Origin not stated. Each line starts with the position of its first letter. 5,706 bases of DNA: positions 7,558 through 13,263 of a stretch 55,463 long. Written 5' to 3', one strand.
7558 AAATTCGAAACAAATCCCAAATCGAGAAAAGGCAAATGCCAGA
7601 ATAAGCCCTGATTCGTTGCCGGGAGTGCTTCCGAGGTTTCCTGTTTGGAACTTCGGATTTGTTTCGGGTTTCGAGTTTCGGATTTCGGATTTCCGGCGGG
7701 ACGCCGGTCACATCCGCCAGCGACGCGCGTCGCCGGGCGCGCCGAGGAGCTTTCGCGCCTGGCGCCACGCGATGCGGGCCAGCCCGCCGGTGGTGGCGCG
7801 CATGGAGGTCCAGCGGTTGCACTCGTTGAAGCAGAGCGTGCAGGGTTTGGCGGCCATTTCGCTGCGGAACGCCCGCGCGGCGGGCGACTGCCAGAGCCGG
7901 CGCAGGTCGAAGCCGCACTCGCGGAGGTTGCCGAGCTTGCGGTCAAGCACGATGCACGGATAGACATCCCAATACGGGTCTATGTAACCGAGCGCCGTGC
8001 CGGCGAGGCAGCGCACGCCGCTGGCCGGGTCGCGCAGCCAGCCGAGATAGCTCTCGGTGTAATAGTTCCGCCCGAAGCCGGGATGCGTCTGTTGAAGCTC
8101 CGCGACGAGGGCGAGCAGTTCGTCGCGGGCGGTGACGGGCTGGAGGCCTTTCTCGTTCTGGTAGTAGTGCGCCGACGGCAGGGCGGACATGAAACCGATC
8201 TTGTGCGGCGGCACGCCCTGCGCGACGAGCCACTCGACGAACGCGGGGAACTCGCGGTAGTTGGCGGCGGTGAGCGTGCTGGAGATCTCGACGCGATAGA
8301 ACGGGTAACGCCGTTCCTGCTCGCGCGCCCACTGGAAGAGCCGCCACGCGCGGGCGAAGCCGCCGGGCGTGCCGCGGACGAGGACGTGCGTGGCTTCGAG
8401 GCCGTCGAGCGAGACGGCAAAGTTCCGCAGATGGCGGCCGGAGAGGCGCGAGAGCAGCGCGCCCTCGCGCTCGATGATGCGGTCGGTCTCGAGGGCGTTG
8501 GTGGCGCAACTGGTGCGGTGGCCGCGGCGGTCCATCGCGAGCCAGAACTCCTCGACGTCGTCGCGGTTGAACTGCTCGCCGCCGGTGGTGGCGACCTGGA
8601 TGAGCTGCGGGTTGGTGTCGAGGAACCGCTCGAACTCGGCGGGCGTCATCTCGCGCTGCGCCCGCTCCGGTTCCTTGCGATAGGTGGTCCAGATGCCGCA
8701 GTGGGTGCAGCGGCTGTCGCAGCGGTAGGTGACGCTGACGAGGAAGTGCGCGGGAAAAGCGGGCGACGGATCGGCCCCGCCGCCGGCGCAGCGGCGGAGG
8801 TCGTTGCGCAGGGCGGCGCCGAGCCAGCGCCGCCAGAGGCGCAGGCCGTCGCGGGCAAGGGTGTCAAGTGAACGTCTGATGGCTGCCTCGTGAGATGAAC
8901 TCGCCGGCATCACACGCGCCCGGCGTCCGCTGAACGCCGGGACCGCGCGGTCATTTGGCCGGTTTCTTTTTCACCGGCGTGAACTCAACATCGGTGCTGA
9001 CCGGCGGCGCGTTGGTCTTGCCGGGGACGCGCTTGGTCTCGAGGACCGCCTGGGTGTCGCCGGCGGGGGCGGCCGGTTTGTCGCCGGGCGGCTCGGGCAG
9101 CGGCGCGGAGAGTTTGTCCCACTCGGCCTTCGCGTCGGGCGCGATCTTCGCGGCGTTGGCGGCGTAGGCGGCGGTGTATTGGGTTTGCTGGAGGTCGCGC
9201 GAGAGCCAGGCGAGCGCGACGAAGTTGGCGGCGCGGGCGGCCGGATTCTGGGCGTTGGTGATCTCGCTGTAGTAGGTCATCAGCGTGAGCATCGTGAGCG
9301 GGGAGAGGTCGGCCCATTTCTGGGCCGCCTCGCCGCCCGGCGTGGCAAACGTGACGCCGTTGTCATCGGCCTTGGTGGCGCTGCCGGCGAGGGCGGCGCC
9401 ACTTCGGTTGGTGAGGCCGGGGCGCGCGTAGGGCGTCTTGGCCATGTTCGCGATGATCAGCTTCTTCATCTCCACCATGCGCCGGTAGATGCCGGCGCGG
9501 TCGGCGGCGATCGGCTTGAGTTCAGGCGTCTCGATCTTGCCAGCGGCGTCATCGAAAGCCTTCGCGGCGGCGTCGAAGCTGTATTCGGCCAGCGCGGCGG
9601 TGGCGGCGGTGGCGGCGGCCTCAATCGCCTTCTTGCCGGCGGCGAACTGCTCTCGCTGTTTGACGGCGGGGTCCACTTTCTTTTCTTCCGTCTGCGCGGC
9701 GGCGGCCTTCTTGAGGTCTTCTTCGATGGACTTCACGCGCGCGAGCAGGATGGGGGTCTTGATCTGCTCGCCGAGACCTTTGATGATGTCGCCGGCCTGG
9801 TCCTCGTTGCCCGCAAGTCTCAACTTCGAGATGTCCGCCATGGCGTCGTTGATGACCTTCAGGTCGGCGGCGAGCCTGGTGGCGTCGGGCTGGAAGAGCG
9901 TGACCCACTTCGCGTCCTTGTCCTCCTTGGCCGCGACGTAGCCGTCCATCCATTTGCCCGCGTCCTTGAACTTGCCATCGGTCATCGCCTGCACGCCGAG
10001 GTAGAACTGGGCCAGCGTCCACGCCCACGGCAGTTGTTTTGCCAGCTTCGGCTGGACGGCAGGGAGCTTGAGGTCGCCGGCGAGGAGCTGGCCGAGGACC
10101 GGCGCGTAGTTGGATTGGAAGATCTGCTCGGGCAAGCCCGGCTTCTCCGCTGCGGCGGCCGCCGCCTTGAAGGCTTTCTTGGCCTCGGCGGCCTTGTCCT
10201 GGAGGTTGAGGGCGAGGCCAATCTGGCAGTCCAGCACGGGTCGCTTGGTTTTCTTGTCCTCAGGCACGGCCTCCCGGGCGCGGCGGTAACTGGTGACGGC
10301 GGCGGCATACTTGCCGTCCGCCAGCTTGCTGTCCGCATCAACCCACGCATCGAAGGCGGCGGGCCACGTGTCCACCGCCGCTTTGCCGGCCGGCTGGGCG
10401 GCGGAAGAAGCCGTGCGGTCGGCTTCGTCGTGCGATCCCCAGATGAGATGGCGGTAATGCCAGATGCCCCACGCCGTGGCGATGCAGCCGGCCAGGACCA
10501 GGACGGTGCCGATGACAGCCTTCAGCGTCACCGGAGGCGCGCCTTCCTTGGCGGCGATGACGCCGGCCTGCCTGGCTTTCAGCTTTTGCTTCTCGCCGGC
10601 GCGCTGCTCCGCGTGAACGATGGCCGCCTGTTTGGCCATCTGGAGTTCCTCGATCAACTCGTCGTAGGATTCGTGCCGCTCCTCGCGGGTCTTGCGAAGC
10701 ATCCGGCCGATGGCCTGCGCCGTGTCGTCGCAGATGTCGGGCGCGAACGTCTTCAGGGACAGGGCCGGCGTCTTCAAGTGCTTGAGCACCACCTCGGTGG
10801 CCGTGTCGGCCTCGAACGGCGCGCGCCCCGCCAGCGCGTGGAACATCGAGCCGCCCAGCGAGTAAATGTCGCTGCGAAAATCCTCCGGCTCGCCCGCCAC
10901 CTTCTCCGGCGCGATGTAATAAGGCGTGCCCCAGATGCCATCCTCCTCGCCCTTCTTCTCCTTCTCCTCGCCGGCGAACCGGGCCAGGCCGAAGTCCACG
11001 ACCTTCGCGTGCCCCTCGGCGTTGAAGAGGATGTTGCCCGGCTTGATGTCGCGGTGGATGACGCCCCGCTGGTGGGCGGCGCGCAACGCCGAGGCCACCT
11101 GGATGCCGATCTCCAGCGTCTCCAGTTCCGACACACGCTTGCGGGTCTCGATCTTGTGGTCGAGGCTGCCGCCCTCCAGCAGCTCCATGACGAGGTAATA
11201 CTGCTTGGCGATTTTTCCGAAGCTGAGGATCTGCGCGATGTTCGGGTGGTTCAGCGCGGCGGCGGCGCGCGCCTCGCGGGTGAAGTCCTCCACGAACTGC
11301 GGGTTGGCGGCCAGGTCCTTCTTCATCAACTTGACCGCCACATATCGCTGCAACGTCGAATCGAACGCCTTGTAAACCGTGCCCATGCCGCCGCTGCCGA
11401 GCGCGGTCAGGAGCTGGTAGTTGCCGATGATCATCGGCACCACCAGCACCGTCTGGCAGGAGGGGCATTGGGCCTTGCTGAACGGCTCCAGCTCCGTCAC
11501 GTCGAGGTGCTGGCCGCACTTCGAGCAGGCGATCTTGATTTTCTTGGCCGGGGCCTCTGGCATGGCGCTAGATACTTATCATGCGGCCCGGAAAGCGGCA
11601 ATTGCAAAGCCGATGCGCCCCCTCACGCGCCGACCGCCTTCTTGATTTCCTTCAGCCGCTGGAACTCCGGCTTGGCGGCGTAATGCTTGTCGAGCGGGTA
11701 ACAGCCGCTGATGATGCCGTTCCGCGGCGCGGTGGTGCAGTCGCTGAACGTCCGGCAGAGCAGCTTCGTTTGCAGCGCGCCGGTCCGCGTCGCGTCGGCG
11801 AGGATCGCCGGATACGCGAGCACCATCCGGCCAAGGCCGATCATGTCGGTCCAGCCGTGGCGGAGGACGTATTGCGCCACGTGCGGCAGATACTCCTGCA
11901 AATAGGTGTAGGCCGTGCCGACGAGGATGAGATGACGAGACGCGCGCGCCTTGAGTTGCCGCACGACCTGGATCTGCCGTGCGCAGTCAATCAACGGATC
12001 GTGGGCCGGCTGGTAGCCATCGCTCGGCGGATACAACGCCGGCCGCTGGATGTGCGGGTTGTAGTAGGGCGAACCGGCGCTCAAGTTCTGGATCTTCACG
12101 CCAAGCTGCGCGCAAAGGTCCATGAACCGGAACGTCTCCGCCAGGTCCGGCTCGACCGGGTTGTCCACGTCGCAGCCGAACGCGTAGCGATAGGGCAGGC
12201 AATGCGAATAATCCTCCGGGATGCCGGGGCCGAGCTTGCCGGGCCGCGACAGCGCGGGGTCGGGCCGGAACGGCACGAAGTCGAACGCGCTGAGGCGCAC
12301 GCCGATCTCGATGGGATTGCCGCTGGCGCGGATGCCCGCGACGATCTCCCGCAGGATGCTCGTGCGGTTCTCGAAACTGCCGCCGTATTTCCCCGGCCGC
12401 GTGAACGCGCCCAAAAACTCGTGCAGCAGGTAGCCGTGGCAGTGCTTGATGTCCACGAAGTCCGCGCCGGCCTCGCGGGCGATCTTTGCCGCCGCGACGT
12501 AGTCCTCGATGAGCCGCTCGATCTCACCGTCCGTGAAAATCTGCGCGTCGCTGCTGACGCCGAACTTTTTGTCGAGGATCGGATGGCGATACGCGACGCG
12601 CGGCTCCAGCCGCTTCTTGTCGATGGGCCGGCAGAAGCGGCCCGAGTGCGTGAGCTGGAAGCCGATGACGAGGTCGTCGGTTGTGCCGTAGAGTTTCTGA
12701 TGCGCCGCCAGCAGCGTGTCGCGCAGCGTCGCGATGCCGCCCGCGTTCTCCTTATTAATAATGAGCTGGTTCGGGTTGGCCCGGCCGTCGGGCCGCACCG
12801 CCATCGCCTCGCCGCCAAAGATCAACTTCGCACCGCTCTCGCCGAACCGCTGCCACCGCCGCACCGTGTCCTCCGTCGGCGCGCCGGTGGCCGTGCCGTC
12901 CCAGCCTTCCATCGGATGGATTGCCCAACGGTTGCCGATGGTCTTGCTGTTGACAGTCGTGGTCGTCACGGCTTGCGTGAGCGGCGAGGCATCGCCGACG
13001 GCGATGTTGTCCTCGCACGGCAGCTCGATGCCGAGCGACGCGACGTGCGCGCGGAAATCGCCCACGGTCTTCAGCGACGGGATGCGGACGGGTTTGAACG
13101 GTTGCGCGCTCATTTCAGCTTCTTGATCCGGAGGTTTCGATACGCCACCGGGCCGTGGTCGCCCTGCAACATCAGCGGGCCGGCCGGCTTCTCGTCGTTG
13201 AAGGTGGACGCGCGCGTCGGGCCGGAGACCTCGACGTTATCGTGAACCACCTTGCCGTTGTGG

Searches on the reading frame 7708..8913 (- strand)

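Call 10: search_protein_families(library=pfam, proteins=[window:7708-8913:-], max_evalue=0.001)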
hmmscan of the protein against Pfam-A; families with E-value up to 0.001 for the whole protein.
window:7708-8913:- (401 aa): 2 families
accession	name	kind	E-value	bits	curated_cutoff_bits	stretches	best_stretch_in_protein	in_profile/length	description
PF04055.27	Radical_SAM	-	1.1e-11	45.7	29.5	1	59-199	1-139/166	Radical SAM superfamily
PF13186.11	SPASM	-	2.9e-06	27.9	21.5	1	306-361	5-63/67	Iron-sulfur cluster-binding domain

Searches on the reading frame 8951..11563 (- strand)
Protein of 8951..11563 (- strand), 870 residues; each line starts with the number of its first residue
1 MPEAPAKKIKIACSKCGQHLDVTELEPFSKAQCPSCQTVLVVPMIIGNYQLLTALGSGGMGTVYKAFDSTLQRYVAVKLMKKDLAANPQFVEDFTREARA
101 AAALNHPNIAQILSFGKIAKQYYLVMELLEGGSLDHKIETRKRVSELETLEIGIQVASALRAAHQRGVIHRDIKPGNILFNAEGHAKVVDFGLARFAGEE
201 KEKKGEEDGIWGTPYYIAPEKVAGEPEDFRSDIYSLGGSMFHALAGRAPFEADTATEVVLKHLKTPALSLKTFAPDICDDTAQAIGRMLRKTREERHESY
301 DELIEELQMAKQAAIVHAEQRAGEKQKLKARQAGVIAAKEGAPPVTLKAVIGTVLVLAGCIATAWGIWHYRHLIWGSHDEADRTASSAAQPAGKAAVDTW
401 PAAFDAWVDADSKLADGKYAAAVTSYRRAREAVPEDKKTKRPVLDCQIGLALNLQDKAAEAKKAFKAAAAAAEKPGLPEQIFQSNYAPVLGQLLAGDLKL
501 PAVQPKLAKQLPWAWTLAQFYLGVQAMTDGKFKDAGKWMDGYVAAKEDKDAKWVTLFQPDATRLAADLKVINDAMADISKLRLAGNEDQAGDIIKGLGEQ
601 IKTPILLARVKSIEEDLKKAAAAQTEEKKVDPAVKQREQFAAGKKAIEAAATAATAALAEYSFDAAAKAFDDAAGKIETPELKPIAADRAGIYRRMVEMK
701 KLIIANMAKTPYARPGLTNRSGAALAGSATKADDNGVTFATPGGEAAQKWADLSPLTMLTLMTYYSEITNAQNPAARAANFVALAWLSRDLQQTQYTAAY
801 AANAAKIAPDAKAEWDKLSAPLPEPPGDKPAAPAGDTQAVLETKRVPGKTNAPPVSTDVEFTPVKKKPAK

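Call 10: search_protein_families(library=pfam, proteins=[window:8951-11563:-], max_evalue=0.001)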
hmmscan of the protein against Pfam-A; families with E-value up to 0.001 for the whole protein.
window:8951-11563:- (870 aa): 5 families
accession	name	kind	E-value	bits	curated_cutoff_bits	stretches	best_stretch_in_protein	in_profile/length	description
PF00069.31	Pkinase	-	1.8e-50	172.2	31.7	1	49-297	1-252/263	Protein kinase domain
PF07714.23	PK_Tyr_Ser-Thr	-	4.7e-32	111.7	23.1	1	51-265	3-219/258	Protein tyrosine and serine/threonine kinase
PF03109.22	ABC1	-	1e-09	38.3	22.9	1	93-202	109-222/244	ABC1 atypical kinase-like domain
PF01636.29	APH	-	3.7e-06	27.3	23.2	1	160-196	162-199/239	Phosphotransferase enzyme family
PF06293.20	Kdo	-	0.00063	19.7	21.3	0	120-192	90-167/207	Lipopolysaccharide kinase (Kdo/WaaP) family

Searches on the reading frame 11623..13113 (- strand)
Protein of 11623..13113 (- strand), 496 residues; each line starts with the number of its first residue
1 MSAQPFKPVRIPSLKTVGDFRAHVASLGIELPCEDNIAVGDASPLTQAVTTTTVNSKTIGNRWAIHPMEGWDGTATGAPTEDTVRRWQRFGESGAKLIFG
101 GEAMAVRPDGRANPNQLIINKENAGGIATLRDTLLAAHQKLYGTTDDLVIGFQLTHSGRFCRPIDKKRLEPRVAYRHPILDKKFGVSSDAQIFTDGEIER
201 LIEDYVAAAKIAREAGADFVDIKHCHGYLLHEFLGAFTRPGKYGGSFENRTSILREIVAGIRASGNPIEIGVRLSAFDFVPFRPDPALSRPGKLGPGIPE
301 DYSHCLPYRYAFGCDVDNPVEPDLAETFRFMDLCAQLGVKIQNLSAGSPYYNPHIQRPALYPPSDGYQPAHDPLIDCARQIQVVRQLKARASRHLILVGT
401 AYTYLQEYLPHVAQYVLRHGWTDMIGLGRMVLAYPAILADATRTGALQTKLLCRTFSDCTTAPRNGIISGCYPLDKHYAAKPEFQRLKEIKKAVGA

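Call 10: search_protein_families(library=pfam, proteins=[window:11623-13113:-], max_evalue=0.001)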
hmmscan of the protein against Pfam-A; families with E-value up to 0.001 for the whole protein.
window:11623-13113:- (496 aa): 1 family
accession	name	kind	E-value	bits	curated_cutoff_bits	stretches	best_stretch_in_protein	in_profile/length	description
PF00724.26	Oxidored_FMN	-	3e-25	89.6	27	1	53-279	7-230/342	NADH:flavin oxidoreductase / NADH oxidase family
